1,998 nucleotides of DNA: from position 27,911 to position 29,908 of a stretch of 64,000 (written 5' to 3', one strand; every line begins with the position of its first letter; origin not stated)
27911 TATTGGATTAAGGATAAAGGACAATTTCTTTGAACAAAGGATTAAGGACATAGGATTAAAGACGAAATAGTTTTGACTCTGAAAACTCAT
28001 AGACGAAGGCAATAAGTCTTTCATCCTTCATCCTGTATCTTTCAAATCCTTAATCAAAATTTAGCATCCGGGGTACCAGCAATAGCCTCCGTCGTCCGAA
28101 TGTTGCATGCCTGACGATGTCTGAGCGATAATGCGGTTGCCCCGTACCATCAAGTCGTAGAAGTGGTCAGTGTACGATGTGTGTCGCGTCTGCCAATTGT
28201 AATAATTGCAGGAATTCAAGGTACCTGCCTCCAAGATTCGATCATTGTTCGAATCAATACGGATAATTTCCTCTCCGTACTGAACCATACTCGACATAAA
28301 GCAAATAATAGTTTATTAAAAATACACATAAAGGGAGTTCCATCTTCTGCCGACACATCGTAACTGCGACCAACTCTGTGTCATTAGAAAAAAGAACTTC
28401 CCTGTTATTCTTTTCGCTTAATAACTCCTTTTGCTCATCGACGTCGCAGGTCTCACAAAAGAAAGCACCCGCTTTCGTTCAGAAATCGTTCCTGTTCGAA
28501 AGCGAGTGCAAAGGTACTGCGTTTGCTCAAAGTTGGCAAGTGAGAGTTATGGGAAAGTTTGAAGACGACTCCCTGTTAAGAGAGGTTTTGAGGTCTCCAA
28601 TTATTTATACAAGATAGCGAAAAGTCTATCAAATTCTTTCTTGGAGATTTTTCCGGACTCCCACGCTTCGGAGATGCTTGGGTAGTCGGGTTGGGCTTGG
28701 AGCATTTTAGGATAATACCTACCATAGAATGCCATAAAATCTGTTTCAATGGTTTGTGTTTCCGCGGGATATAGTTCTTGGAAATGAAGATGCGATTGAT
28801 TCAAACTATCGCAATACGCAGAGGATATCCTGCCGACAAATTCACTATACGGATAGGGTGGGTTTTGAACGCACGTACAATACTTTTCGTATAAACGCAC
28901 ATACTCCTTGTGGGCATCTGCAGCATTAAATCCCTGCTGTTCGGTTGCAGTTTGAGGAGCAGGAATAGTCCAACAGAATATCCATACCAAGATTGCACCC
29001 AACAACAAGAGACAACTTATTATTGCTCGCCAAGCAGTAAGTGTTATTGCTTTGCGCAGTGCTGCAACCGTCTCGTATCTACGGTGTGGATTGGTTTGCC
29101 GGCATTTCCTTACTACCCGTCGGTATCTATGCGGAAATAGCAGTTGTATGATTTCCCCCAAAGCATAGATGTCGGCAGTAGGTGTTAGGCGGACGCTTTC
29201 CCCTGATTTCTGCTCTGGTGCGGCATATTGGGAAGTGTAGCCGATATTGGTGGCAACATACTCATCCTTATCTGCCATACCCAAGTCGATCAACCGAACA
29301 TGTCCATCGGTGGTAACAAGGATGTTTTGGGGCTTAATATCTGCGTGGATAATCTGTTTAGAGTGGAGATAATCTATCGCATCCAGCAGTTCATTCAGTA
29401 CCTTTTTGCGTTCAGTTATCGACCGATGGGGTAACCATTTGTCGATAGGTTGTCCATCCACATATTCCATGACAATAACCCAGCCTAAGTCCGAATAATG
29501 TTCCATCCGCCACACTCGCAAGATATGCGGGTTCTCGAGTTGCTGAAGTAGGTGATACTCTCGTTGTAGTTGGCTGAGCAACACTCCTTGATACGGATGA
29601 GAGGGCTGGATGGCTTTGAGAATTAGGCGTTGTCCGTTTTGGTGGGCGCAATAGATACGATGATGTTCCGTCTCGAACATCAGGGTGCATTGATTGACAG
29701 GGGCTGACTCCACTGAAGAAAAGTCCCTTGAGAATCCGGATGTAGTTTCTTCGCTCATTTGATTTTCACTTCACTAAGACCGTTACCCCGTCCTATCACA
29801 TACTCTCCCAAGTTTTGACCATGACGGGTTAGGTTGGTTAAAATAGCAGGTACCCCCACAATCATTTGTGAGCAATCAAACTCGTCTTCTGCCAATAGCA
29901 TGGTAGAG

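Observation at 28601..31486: Second signalling module: unknown protein coupled to a membrane kinase, next to a signal-less LRR protein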

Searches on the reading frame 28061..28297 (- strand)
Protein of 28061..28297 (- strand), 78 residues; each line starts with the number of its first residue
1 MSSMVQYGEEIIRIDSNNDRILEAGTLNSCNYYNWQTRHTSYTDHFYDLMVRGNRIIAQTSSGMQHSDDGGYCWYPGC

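Call 3: search_protein_families(library=pfam, proteins=[window:28061-28297:-], max_evalue=0.1)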
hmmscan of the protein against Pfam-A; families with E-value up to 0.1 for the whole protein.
window:28061-28297:- (78 aa): 1 family
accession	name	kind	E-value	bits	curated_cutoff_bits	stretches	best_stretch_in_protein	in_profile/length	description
PF02012.26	BNR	-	0.093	13.2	27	0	65-75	1-11/12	BNR/Asp-box repeat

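Call 8: search_protein_families(library=padloc, proteins=[window:28061-28297:-], max_evalue=0.01)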
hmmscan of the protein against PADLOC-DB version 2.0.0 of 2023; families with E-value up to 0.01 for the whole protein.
window:28061-28297:- (78 aa): 0 families

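Call 76: search_protein_families(library=pfam, proteins=[L073:4402-6330:+, L079:7075-9276:+], max_evalue=1)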
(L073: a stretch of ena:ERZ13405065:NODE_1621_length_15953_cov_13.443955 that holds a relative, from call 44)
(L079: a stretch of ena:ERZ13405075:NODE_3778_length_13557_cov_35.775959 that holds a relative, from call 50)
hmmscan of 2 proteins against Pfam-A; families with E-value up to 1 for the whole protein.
L073:4402-6330:+ (643 aa): 6 families
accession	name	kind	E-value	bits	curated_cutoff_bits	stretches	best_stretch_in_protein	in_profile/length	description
PF13306.12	LRR_5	-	1.7e-141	464.8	27.7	5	234-362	1-126/127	BspA type Leucine rich repeat region (6 copies)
PF13855.12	LRR_8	-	8.2e-15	54.8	27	2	256-298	13-56/61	Leucine rich repeat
PF23952.1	LRR_EndoS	-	1.2e-05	25.9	27.9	1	361-414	37-90/116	Endo-beta-N-acetylglucosaminidase EndoS LRR domain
PF12799.13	LRR_4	-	0.0022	18.6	27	0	360-397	1-39/44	Leucine Rich repeats (2 copies)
PF05725.18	FNIP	-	0.0085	16.6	21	0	293-306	27-40/44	FNIP Repeat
PF01457.22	Peptidase_M8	-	0.027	13.6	21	0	278-318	481-521/529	Leishmanolysin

L079:7075-9276:+ (734 aa): 3 families
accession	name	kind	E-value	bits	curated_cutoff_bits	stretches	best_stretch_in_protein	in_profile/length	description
PF02493.26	MORN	-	0.00061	20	22.5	1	440-457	1-18/23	MORN repeat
PF13735.12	tRNA_NucTran2_2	-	0.045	14.2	27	1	665-721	86-141/149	tRNA nucleotidyltransferase domain 2 putative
PF12690.13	BsuPI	-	0.078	13.4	22.9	1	658-700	29-67/101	Intracellular proteinase inhibitor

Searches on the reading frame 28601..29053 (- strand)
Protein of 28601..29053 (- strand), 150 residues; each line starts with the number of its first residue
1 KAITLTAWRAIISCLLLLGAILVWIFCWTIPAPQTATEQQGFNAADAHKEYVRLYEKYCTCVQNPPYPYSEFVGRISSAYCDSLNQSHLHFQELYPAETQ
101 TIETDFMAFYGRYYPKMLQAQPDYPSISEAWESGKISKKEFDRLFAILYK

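Call 20: find_homologous_proteins(query=window:28601-29053:-, max_evalue=0.01)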
Query window:28601-29053:-: 8 candidates shared short words with the query, none scored E <= 0.01.
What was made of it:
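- Tried and rejected: Search with the kinase C-terminal 150 aa found nothing, not even itself (call 20).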

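Call 76: search_protein_families(library=pfam, proteins=[window:28604-29053:-], max_evalue=1)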
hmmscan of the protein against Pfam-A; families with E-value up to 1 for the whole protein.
window:28604-29053:- (150 aa): 1 family
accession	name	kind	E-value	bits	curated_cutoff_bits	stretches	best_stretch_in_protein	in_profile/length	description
PF13202.12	EF-hand_5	-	0.21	11.6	25.9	1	133-144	13-24/25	EF hand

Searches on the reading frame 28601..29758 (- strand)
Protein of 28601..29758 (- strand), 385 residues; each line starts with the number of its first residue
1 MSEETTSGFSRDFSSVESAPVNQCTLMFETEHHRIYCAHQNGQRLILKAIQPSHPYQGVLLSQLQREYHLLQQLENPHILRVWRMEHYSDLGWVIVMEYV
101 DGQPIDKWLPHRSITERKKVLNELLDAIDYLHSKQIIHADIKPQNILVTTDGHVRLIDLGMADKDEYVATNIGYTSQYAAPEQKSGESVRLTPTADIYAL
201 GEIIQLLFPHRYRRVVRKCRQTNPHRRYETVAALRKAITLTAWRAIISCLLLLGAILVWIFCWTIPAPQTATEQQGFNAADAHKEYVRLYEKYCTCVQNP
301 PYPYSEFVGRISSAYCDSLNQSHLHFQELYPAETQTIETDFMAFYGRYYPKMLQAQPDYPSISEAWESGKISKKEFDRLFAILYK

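Call 3: search_protein_families(library=pfam, proteins=[window:28601-29758:-], max_evalue=0.1)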
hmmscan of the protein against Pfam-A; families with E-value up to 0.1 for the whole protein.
window:28601-29758:- (385 aa): 11 families
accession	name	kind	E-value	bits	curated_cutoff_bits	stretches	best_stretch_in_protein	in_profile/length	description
PF00069.31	Pkinase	-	1.3e-30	107.1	31.7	1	39-206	21-189/263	Protein kinase domain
PF07714.23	PK_Tyr_Ser-Thr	-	1.5e-16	61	23.1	1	39-201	25-191/258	Protein tyrosine and serine/threonine kinase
PF01636.29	APH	-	9.5e-09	35.8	23.2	2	131-163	165-198/239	Phosphotransferase enzyme family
PF03109.22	ABC1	-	9.7e-08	31.9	22.9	1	94-163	144-215/244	ABC1 atypical kinase-like domain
PF01163.29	RIO1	-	2.2e-07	31.1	22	1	64-160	55-149/187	RIO domain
PF06293.20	Kdo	-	3e-05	24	21.3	1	84-160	81-167/207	Lipopolysaccharide kinase (Kdo/WaaP) family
PF14531.12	Kinase-like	-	0.005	16.6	25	1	127-182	157-211/289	Kinase-like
PF17667.7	Pkinase_fungal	-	0.013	14.7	24.1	1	115-162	283-339/387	Fungal protein kinase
PF07387.17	Seadorna_VP7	-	0.017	14.6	20.3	1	126-184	152-212/308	Seadornavirus VP7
PF06176.17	WaaY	-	0.018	15.1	20.3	1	78-160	104-179/229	Lipopolysaccharide core biosynthesis protein (WaaY)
PF10707.15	YrbL-PhoP_reg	-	0.033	14.3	31.5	1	33-153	14-142/185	PhoP regulatory network protein YrbL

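Call 8: search_protein_families(library=padloc, proteins=[window:28601-29758:-], max_evalue=0.01)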
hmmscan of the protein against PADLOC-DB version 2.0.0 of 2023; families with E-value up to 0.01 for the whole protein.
window:28601-29758:- (385 aa): 36 families (the best 25 are shown)
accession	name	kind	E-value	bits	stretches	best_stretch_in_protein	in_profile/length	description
PDLC04053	PD-T4-6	-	5.7e-31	106.1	1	43-203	35-200/311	-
PDLC04138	mad6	-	3.4e-30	103.5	1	40-201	74-243/659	mads_6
PDLC04042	PD-T4-6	-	7.8e-30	102.5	1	36-203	26-201/292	-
PDLC04047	PD-T4-6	-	3.5e-29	99.9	1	36-203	30-201/327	-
PDLC04054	PD-T4-6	-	7.4e-28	96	1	46-205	39-204/347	-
PDLC04060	PD-T4-6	-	5.2e-26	89.6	1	54-203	45-198/486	-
PDLC04048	PD-T4-6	-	8.1e-25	85.9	1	41-204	35-202/354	-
PDLC04044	PD-T4-6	-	1.2e-24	85.1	1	60-208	80-234/372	-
PDLC04057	PD-T4-6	-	1.2e-23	81.8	1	62-204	53-200/443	-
PDLC04061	PD-T4-6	-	2.8e-23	81.2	1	64-203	63-212/510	-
PDLC03920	MkoA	-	4.4e-23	79.6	1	35-236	23-255/1112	-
PDLC04043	PD-T4-6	-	4.9e-22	76.6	1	59-203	57-206/452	-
PDLC04041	PD-T4-6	-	6e-22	76.5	1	38-204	47-224/443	-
PDLC04039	PD-T4-6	-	5.3e-21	73.1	1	58-202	55-203/458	-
PDLC04052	PD-T4-6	-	1.5e-20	71.9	1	94-204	89-206/496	-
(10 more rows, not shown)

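Call 9: search_protein_families(library=ncbifam, proteins=[window:28601-29758:-], max_evalue=0.01)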
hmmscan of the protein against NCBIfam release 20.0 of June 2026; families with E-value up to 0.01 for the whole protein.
window:28601-29758:- (385 aa): 23 families
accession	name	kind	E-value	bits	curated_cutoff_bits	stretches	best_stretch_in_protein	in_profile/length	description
NF033483.0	PknB_PASTA_kin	equivalog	4.1e-28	98.7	450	1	55-203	45-197/563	Stk1 family PASTA domain-containing Ser/Thr kinase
NF047741.1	antiphage_MADS6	equivalog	7.5e-21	74.3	460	2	114-208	298-397/612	methylation-associated defense system protein kinase MAD6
NF038150.1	lanthi_synth_IV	equivalog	2.8e-20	72.3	650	1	63-226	238-408/851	class IV lanthionine synthetase LanL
TIGR03903.1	TOMM_kin_cyc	equivalog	1.8e-16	59.2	705.75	1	41-204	2-179/1267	TOMM system kinase/cyclase fusion protein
NF038151.1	lanthi_synth_III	equivalog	1.2e-15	57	575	1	62-208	268-423/833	class III lanthionine synthetase LanKC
NF052427.1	StpK7MSMEG_1200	equivalog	3.2e-14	52.3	900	1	44-203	33-198/601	serine/threonine protein kinase StpK7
NF011464.0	PRK14879.1-7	equivalog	1.8e-11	44.2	246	1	94-168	82-155/221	Kae1-associated kinase Bud32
NF043056.1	T4SS_LegK1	equivalog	1.2e-10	40.6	550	1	109-214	182-290/516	Dot/Icm T4SS effector kinase LegK1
NF033442.0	BREX_PglW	equivalog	2.3e-10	38.8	990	1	44-170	237-371/1391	BREX system serine/threonine kinase PglW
NF009651.0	PRK13184.1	equivalog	3.6e-10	38.5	839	1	113-212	111-233/932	serine/threonine-protein kinase PknD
TIGR03724.2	arch_bud32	equivalog_domain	4.3e-10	39.4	125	1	94-166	69-135/193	KEOPS complex kinase/ATPase Bud32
NF058632.1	SerThrKinPrkT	equivalog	3e-09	36.3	280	1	95-221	97-222/322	serine/threonine protein kinase PrkT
NF011460.0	PRK14879.1-1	equivalog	1.1e-08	34.5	199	1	93-165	86-160/232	Kae1-associated kinase Bud32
NF011463.0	PRK14879.1-4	equivalog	2.6e-08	33.6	188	1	94-163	94-161/237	Kae1-associated kinase Bud32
NF007174.0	PRK09605.1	equivalog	1.6e-07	30.2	447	1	93-167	411-478/535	bifunctional N(6)-L-threonylcarbamoyladenine synthase/serine/threonine protein kinase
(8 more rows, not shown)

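Call 43: list_cluster_members(proteins=[window:28604-29758:-, window:30444-31196:-, P0001, window:27154-27903:-, window:28064-28297:-, window:31391-32644:-, window:19543-21270:-])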
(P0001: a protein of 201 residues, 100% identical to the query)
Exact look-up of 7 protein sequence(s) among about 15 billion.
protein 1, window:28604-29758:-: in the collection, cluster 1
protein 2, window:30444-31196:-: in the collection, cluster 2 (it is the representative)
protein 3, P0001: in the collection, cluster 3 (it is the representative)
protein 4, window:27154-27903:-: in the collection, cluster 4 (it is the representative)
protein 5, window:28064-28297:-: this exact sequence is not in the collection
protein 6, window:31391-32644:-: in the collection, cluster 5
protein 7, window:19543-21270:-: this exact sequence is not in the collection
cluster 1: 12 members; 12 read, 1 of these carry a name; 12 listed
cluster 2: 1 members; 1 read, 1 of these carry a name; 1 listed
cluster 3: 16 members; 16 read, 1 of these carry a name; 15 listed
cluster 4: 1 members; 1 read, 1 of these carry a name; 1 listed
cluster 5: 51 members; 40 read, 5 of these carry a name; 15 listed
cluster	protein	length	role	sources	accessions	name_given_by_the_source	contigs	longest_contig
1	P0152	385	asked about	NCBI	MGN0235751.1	MAG: serine/threonine protein kinase [Paludibacteraceae bacterium]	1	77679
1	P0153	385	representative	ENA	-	-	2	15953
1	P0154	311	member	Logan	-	-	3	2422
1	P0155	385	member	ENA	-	-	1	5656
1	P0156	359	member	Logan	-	-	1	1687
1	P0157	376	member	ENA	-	-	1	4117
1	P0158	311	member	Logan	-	-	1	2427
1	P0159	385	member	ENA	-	-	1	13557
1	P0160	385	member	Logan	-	-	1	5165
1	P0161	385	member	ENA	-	-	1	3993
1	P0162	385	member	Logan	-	-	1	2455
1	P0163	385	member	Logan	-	-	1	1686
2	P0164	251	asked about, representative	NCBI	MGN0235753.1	MAG: leucine-rich repeat domain-containing protein [Paludibacteraceae bacterium]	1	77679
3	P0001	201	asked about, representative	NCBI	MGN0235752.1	MAG: hypothetical protein ACI4BD_05525 [Paludibacteraceae bacterium]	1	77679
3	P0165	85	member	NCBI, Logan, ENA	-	-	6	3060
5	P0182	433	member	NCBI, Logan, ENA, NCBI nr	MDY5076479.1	MAG: MFS transporter [Paludibacteraceae bacterium] | MFS transporter [Paludibacteraceae bacterium]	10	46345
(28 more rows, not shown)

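Call 44: find_encoding_contigs(protein=P0153, flank=10000, max_places=8)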
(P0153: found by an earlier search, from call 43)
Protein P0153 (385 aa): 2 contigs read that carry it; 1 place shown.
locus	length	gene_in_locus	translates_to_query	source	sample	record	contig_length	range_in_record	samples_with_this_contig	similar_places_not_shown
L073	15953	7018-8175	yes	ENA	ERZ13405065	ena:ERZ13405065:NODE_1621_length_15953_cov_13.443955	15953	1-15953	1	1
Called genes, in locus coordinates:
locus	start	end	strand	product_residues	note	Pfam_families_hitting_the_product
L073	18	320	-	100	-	-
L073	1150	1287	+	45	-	-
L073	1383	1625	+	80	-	-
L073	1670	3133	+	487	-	PF04055:Radical_SAM, PF13186:SPASM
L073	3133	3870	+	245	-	PF04909:Amidohydro_2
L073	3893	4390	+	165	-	-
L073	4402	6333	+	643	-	-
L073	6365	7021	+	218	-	-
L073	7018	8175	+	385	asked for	PF06293:Kdo (weak), PF00069:Pkinase, PF01163:RIO1, PF01636:APH (faint), PF07714:PK_Tyr_Ser-Thr, PF03109:ABC1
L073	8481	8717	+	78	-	-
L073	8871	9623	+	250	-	-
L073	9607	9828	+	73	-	-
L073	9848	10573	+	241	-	-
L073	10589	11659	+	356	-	-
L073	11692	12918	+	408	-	PF00069:Pkinase, PF07714:PK_Tyr_Ser-Thr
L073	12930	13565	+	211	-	-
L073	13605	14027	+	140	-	-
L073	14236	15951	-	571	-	?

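Call 48: find_encoding_contigs(protein=P0182, flank=10000, max_places=5)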
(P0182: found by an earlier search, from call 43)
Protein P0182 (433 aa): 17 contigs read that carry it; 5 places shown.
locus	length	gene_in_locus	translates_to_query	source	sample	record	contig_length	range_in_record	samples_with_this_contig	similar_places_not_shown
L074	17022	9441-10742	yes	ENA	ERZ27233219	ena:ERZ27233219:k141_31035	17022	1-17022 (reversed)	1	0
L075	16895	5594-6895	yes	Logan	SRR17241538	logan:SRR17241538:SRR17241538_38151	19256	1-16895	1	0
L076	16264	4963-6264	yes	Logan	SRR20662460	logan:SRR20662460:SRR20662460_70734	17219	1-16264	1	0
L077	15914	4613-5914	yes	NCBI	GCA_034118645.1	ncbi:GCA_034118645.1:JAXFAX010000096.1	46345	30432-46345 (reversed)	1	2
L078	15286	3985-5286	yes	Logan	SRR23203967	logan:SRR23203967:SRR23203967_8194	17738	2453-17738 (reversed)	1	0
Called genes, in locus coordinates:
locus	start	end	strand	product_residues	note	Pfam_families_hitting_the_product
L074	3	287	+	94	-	?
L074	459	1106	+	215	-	-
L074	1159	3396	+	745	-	PF02837:Glyco_hydro_2_N (weak), PF22666:Glyco_hydro_2_N2 (weak), PF00703:Glyco_hydro_2, PF02836:Glyco_hydro_2_C, PF11721:Malectin (weak)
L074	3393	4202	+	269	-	PF00106:adh_short, PF01370:Epimerase (faint), PF08659:KR (weak), PF13561:adh_short_C2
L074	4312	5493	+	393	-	PF03786:UxuA, PF01261:AP_endonuc_2 (weak)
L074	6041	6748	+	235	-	PF00392:GntR, PF07729:FCD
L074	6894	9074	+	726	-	PF05426:Alginate_lyase, PF07940:Hepar_II_III_C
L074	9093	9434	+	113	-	PF12973:Cupin_7 (weak), PF07883:Cupin_2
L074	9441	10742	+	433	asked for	PF07690:MFS_1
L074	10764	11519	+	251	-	PF00106:adh_short, PF08659:KR, PF13561:adh_short_C2, PF23441:SDR (weak)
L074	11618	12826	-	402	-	PF05426:Alginate_lyase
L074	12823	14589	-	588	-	-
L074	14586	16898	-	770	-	PF05048:NosD (faint), PF14592:Chondroitinas_B, PF22842:Pel9A-like_beta_helix (weak), PF16318:DUF4957 (faint)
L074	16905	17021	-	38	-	?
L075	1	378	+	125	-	?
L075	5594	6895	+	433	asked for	PF07690:MFS_1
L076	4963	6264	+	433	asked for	PF07690:MFS_1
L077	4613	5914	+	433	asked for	PF07690:MFS_1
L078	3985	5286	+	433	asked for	PF07690:MFS_1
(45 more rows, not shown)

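Call 50: find_encoding_contigs(protein=P0159, flank=10000, max_places=5)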
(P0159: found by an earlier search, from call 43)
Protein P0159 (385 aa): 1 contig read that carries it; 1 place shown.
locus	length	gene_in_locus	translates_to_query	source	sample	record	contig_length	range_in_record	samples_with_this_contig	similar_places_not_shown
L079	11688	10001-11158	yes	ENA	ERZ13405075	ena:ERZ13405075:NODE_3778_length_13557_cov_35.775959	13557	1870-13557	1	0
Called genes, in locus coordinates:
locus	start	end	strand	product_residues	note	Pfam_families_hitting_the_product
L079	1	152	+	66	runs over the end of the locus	-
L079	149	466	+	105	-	PF11756:YgbA_NO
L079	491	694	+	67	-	-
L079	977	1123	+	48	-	-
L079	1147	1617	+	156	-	PF03449:GreA_GreB_N, PF01272:GreA_GreB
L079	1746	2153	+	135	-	PF11969:DcpS_C, PF01230:HIT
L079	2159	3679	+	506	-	-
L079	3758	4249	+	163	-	PF04542:Sigma70_r2, PF08281:Sigma70_r4_2 (weak), PF04545:Sigma70_r4 (faint)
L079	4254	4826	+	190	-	-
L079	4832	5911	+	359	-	PF03372:Exo_endo_phos (weak), PF19580:Exo_endo_phos_3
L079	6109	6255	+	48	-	-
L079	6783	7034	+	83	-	-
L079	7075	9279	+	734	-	-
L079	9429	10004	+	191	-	-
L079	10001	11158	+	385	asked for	PF01163:RIO1, PF00069:Pkinase, PF01636:APH (faint), PF07714:PK_Tyr_Ser-Thr, PF06293:Kdo (faint), PF03109:ABC1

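Call 51: find_encoding_contigs(protein=P0155, flank=10000, max_places=5)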
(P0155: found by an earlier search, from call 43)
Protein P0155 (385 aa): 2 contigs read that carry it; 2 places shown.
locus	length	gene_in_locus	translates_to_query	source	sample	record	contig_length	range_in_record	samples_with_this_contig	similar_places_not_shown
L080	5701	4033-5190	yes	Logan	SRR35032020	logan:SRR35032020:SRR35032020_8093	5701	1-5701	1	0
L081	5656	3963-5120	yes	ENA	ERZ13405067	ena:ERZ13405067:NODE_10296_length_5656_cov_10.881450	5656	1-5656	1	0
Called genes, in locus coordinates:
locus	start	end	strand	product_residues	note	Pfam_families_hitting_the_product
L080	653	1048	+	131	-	-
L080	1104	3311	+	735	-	-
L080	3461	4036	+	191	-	-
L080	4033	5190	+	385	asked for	PF06293:Kdo (weak), PF00069:Pkinase, PF01163:RIO1, PF01636:APH (faint), PF07714:PK_Tyr_Ser-Thr, PF03109:ABC1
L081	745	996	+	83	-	-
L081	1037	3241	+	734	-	-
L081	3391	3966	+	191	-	-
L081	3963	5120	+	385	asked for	PF06293:Kdo (weak), PF00069:Pkinase, PF01163:RIO1, PF01636:APH (faint), PF07714:PK_Tyr_Ser-Thr, PF03109:ABC1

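Call 76: search_protein_families(library=pfam, proteins=[L073:4402-6330:+, L079:7075-9276:+], max_evalue=1)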
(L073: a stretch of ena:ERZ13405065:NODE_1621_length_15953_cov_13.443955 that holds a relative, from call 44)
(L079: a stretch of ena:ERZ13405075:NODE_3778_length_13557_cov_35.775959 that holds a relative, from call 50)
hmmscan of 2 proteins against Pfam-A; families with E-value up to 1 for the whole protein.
L073:4402-6330:+ (643 aa): 6 families
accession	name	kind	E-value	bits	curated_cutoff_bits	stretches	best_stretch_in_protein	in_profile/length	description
PF13306.12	LRR_5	-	1.7e-141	464.8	27.7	5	234-362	1-126/127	BspA type Leucine rich repeat region (6 copies)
PF13855.12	LRR_8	-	8.2e-15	54.8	27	2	256-298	13-56/61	Leucine rich repeat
PF23952.1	LRR_EndoS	-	1.2e-05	25.9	27.9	1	361-414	37-90/116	Endo-beta-N-acetylglucosaminidase EndoS LRR domain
PF12799.13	LRR_4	-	0.0022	18.6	27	0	360-397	1-39/44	Leucine Rich repeats (2 copies)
PF05725.18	FNIP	-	0.0085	16.6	21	0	293-306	27-40/44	FNIP Repeat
PF01457.22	Peptidase_M8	-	0.027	13.6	21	0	278-318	481-521/529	Leishmanolysin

L079:7075-9276:+ (734 aa): 3 families
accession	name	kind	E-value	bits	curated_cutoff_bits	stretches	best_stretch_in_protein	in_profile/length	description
PF02493.26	MORN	-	0.00061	20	22.5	1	440-457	1-18/23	MORN repeat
PF13735.12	tRNA_NucTran2_2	-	0.045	14.2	27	1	665-721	86-141/149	tRNA nucleotidyltransferase domain 2 putative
PF12690.13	BsuPI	-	0.078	13.4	22.9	1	658-700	29-67/101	Intracellular proteinase inhibitor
